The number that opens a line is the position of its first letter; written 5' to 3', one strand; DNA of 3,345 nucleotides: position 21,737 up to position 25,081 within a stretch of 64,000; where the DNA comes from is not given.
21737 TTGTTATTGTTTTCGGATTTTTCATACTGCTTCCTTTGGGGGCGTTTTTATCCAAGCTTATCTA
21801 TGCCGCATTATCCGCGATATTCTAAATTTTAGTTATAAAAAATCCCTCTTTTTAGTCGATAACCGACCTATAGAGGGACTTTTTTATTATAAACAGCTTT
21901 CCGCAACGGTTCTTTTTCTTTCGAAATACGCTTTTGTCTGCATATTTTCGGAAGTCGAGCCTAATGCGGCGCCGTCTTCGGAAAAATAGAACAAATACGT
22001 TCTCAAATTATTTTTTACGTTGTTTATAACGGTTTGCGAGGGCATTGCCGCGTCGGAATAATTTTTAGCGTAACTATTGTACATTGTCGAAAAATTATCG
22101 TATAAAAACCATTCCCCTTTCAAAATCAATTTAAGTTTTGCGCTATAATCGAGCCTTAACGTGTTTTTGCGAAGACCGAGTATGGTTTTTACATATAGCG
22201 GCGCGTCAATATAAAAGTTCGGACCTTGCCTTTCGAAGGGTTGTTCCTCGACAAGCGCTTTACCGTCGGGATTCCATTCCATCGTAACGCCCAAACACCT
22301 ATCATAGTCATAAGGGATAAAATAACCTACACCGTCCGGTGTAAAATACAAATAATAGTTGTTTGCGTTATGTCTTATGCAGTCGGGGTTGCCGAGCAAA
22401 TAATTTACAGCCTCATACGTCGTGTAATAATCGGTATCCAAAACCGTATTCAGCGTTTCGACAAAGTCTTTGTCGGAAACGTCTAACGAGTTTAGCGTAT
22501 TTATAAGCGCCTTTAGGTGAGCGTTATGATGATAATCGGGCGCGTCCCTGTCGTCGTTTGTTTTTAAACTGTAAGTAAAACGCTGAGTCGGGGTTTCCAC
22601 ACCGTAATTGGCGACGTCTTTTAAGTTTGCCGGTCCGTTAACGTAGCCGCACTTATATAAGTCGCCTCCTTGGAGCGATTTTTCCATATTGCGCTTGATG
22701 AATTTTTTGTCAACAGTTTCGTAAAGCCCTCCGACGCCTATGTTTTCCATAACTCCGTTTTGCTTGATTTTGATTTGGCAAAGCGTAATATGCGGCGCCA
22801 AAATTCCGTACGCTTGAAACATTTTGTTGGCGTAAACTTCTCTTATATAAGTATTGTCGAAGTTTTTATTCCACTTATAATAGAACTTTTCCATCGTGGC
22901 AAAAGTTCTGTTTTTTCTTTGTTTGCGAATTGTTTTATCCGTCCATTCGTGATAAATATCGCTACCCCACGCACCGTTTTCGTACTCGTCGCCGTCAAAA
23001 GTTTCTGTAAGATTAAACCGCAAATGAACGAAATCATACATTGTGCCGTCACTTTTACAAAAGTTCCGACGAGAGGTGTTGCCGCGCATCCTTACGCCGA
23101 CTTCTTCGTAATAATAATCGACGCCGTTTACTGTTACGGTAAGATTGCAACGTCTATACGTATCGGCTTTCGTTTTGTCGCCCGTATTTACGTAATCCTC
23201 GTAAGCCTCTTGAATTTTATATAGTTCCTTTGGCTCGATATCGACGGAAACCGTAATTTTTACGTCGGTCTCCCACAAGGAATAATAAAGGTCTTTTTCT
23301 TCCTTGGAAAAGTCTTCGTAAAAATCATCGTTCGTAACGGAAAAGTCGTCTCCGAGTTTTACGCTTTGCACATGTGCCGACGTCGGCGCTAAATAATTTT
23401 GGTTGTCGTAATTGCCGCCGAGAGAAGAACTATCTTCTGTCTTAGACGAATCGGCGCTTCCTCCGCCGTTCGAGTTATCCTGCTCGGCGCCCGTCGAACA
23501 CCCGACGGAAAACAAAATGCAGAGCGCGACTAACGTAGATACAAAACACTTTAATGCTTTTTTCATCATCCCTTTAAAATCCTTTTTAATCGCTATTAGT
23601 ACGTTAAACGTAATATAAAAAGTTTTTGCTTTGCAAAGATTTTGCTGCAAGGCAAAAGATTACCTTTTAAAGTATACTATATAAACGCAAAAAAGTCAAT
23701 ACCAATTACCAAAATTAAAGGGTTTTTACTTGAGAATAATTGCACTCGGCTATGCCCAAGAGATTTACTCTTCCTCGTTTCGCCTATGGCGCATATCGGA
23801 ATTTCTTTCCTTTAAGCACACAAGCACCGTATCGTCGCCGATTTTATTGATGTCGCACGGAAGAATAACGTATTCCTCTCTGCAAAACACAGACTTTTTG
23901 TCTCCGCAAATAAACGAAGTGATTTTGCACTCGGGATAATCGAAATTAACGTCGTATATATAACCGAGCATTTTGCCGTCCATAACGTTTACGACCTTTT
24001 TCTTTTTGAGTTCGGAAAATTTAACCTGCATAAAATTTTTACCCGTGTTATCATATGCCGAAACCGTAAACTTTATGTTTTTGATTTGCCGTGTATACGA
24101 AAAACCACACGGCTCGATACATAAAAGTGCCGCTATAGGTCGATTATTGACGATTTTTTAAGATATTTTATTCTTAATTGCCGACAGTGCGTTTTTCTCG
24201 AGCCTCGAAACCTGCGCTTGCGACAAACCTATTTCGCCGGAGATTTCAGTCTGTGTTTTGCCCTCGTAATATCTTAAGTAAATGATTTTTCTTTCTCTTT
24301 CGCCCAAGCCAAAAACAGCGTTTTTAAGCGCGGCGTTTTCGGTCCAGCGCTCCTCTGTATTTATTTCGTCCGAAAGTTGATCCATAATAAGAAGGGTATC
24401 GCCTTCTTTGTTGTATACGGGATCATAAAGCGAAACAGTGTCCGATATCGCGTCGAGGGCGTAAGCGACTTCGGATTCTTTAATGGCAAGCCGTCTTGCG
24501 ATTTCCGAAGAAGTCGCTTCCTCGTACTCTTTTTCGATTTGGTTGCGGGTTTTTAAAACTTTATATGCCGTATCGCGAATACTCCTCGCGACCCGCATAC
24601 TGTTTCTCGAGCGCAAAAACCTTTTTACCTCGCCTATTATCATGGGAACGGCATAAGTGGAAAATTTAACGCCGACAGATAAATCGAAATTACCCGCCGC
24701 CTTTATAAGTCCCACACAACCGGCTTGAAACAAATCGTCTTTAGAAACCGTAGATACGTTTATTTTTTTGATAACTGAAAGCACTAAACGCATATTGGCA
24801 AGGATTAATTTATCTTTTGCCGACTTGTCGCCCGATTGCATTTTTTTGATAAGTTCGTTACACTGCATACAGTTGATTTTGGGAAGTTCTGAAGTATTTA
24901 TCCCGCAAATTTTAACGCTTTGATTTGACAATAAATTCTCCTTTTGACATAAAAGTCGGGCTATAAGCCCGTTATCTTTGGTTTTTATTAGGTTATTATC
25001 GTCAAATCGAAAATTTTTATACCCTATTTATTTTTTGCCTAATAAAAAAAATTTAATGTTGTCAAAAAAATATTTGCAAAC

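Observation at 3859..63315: A roughly 26-nt motif (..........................) is scattered at least 24 times through 64 kb, on both strands, in intergenic and coding DNA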

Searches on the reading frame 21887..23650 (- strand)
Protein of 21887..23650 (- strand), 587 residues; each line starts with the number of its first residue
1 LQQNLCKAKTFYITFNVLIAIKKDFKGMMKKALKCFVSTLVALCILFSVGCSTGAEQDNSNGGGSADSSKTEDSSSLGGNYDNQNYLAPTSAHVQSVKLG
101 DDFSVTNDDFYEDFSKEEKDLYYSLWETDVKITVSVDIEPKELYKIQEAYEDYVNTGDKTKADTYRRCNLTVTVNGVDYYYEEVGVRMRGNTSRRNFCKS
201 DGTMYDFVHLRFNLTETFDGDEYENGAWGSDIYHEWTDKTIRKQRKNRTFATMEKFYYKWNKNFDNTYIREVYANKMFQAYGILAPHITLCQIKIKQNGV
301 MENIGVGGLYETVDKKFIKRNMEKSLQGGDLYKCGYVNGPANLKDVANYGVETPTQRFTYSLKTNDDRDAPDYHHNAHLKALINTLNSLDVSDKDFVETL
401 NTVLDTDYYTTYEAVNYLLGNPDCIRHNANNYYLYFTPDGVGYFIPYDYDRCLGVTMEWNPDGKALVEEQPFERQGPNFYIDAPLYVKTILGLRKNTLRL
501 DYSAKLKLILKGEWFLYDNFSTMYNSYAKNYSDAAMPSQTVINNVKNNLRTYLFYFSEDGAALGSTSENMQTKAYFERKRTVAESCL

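Call 33: search_protein_families(library=pfam, proteins=[window:21887-23650:-], max_evalue=0.00001)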
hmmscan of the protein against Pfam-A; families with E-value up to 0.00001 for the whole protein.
window:21887-23650:- (587 aa): 1 family
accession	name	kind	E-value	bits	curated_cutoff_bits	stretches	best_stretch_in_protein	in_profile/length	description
PF08757.17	CotH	-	2.9e-27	96.5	23.8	1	239-546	23-299/322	CotH kinase protein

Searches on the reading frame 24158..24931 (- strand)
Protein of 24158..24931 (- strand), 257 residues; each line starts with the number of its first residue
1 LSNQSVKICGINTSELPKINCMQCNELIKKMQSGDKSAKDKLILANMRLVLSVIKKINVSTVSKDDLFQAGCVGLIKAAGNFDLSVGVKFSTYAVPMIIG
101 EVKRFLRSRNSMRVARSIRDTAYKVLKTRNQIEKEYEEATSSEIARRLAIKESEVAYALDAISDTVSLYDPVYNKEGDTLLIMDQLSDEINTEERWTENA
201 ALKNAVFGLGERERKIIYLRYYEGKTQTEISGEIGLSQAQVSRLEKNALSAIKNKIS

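Call 33: search_protein_families(library=pfam, proteins=[window:24158-24931:-], max_evalue=0.00001)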
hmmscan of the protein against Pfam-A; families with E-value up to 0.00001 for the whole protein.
window:24158-24931:- (257 aa): 4 families
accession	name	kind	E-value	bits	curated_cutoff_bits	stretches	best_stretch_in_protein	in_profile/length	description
PF04545.22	Sigma70_r4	-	1.7e-16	59.9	24.1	1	208-253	4-49/50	Sigma-70, region 4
PF04542.20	Sigma70_r2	-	1.7e-15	57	24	1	42-110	1-69/71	Sigma-70 region 2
PF08281.18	Sigma70_r4_2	-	1.3e-08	34.8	25.7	1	209-243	11-45/54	Sigma-70, region 4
PF16509.11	KORA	-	5e-06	27.1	26.7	0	206-255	13-61/84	TrfB plasmid transcriptional repressor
